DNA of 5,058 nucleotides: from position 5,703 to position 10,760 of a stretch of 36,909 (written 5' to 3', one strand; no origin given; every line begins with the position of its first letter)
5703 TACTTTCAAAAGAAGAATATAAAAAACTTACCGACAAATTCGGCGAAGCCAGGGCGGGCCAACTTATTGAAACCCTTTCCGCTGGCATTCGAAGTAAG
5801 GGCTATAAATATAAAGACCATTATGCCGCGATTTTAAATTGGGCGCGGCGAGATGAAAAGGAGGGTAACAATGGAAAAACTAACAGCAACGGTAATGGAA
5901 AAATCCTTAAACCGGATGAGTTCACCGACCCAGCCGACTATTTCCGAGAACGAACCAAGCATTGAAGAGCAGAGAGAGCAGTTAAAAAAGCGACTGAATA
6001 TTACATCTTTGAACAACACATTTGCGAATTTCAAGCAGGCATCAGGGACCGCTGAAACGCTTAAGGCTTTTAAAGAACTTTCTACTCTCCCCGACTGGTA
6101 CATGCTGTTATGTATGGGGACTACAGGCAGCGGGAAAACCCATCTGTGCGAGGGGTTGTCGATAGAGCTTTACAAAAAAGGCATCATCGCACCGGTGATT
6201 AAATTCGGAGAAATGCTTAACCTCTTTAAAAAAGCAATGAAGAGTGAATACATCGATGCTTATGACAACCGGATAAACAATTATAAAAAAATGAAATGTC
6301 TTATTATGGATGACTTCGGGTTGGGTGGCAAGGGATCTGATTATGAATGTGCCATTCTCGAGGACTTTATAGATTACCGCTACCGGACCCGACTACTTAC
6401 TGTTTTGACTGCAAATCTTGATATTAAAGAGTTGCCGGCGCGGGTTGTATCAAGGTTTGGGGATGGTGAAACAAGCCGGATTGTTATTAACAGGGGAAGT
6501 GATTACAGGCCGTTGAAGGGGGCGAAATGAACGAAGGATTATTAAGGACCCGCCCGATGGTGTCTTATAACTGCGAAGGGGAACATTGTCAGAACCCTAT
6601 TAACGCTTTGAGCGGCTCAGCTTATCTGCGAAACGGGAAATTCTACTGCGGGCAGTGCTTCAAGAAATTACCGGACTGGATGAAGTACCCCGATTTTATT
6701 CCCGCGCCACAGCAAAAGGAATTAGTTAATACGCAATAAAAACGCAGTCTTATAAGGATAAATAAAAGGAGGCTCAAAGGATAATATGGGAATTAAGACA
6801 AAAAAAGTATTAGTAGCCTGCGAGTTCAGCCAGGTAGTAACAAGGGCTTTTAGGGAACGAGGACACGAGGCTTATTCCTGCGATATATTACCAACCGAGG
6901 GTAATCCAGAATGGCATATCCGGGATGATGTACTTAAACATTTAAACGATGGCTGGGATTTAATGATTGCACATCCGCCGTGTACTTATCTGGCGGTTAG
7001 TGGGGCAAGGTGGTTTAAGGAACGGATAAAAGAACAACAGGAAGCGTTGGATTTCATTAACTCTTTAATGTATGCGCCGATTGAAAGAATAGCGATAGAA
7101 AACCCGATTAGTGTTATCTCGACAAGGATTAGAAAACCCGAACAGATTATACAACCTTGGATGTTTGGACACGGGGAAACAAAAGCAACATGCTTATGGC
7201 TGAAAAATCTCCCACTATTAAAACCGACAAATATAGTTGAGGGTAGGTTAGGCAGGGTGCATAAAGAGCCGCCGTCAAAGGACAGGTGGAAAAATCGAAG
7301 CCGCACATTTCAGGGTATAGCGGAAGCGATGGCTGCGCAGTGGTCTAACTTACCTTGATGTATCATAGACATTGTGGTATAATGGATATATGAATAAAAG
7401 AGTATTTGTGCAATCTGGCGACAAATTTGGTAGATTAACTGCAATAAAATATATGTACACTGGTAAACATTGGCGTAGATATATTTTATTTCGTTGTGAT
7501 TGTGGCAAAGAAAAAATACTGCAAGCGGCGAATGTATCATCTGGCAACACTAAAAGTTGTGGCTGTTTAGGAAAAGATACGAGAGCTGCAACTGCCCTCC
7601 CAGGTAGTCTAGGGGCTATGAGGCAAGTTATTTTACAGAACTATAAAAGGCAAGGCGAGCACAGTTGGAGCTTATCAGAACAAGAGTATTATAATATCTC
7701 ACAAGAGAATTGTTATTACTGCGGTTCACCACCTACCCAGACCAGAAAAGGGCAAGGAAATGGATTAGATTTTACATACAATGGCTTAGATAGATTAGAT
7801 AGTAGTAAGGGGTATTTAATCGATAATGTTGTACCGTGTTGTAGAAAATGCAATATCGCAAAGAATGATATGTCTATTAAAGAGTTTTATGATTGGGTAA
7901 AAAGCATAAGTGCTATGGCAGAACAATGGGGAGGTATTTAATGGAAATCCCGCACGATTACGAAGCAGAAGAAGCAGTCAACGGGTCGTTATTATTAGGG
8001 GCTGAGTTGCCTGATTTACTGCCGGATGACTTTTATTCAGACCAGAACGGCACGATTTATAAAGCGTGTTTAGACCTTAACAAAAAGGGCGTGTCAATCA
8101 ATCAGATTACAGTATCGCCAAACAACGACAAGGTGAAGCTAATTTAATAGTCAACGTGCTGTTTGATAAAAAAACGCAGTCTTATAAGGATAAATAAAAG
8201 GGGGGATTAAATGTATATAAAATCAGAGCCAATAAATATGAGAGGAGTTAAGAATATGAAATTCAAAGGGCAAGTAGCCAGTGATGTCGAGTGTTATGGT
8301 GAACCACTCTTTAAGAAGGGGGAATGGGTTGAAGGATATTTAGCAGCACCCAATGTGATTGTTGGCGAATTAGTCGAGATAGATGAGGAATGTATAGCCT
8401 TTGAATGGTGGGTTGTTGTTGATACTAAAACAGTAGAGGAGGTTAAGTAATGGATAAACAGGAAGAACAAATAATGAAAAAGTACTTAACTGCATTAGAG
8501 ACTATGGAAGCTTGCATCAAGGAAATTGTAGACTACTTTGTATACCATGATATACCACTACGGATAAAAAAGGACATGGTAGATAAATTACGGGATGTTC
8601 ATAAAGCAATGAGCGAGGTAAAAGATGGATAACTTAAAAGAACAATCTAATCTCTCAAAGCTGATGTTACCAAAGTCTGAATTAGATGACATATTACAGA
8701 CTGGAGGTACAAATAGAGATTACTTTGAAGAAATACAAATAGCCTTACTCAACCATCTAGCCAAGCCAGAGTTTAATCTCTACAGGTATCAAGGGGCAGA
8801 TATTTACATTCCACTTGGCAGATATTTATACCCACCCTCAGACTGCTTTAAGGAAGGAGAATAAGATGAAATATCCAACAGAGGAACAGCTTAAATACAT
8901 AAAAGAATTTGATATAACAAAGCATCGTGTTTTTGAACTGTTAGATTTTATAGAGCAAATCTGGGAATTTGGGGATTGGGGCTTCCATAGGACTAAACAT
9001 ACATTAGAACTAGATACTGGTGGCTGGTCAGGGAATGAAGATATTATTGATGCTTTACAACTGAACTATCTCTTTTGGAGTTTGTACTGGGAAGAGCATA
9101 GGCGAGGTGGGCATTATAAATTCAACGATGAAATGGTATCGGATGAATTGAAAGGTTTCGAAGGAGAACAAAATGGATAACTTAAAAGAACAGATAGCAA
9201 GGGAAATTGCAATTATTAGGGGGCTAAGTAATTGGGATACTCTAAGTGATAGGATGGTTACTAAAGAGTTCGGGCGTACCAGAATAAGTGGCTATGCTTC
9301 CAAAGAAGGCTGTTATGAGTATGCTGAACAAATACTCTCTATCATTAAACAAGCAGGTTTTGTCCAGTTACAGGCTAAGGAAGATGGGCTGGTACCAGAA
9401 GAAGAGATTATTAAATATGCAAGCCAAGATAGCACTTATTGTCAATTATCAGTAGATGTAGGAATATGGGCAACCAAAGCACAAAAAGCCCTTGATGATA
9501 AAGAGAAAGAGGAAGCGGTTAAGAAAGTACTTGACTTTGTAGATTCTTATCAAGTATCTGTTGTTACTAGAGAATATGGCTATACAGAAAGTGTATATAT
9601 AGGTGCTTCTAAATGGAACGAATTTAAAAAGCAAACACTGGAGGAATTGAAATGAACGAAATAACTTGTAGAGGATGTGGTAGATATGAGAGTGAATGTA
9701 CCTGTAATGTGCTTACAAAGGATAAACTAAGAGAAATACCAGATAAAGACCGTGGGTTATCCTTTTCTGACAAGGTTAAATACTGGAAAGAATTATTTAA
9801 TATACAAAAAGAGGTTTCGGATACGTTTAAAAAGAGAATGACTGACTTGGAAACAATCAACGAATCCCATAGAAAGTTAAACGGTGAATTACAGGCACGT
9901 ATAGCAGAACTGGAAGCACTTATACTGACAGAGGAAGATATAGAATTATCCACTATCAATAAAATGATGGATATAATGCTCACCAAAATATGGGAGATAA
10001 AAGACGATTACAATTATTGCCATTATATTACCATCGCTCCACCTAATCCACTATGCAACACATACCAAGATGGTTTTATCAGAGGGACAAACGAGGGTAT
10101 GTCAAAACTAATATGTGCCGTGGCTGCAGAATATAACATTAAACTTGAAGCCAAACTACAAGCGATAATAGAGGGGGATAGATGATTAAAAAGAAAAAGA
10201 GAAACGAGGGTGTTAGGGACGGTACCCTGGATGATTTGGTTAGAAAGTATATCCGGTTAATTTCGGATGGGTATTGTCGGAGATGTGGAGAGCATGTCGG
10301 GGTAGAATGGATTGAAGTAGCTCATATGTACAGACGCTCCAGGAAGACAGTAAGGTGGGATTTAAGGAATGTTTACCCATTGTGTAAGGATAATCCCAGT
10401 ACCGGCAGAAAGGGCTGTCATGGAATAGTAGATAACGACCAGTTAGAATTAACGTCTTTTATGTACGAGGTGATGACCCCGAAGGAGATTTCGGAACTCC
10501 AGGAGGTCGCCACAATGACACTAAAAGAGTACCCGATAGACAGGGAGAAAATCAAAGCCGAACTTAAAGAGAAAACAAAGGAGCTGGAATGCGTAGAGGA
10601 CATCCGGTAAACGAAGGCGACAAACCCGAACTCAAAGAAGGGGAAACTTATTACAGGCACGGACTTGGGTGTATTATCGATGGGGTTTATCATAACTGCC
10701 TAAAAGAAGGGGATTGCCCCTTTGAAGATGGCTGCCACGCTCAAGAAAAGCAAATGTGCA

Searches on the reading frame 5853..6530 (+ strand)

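Call 96: search_protein_families(library=pfam, proteins=[window:5853-6530:+], max_evalue=0.001)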
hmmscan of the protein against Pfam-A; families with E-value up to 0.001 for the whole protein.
window:5853-6530:+ (225 aa): 2 families
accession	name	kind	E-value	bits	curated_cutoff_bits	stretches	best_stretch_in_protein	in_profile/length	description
PF01695.23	IstB_IS21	-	2.2e-09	37.6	24.1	1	45-193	50-198/238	IstB-like ATP binding protein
PF00308.24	Bac_DnaA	-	0.00012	22.7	23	1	55-205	5-158/162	Bacterial DnaA ATPAse domain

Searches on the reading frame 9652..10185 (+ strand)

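Call 11: search_protein_families(library=phrogs, proteins=[window:9652-10185:+])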
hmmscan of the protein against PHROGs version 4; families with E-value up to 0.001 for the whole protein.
window:9652-10185:+ (177 aa): 0 families

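Call 12: search_protein_families(library=pfam, proteins=[window:9652-10185:+], max_evalue=0.01)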
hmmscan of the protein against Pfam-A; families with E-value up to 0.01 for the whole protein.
window:9652-10185:+ (177 aa): 3 families
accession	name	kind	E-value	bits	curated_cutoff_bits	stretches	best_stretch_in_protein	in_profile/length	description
PF19970.4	VMAP-M9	-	0.00046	20.8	27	1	38-163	7-126/135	vWA-MoxR associated protein middle region (VMAP-M) 9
PF18822.6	CdvA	-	0.0044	17.5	30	1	51-92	15-57/123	CdvA-like coiled-coil domain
PF23353.1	BBS2_hp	-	0.0071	16.8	27.7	0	57-107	5-56/98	BBS2 hairpin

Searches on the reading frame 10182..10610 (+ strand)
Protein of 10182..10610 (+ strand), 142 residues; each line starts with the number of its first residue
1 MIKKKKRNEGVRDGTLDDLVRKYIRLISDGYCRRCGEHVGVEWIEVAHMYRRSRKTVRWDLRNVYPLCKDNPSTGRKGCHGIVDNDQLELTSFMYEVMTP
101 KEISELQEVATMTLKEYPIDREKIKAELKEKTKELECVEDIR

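Call 11: search_protein_families(library=phrogs, proteins=[window:10182-10610:+])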
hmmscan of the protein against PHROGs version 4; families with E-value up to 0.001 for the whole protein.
window:10182-10610:+ (142 aa): 2 families
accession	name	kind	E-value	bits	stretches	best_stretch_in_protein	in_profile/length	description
phrog_5034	-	DNA, RNA and nucleotide metabolism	2.1e-10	41.9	1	6-138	8-133/138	NinG/ Rap DNA junction specific endonuclease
phrog_740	-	DNA, RNA and nucleotide metabolism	1.6e-06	28.4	1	3-86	12-87/332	HNH endonuclease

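Call 12: search_protein_families(library=pfam, proteins=[window:10182-10610:+], max_evalue=0.01)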
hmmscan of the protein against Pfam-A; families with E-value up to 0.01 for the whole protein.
window:10182-10610:+ (142 aa): 0 families
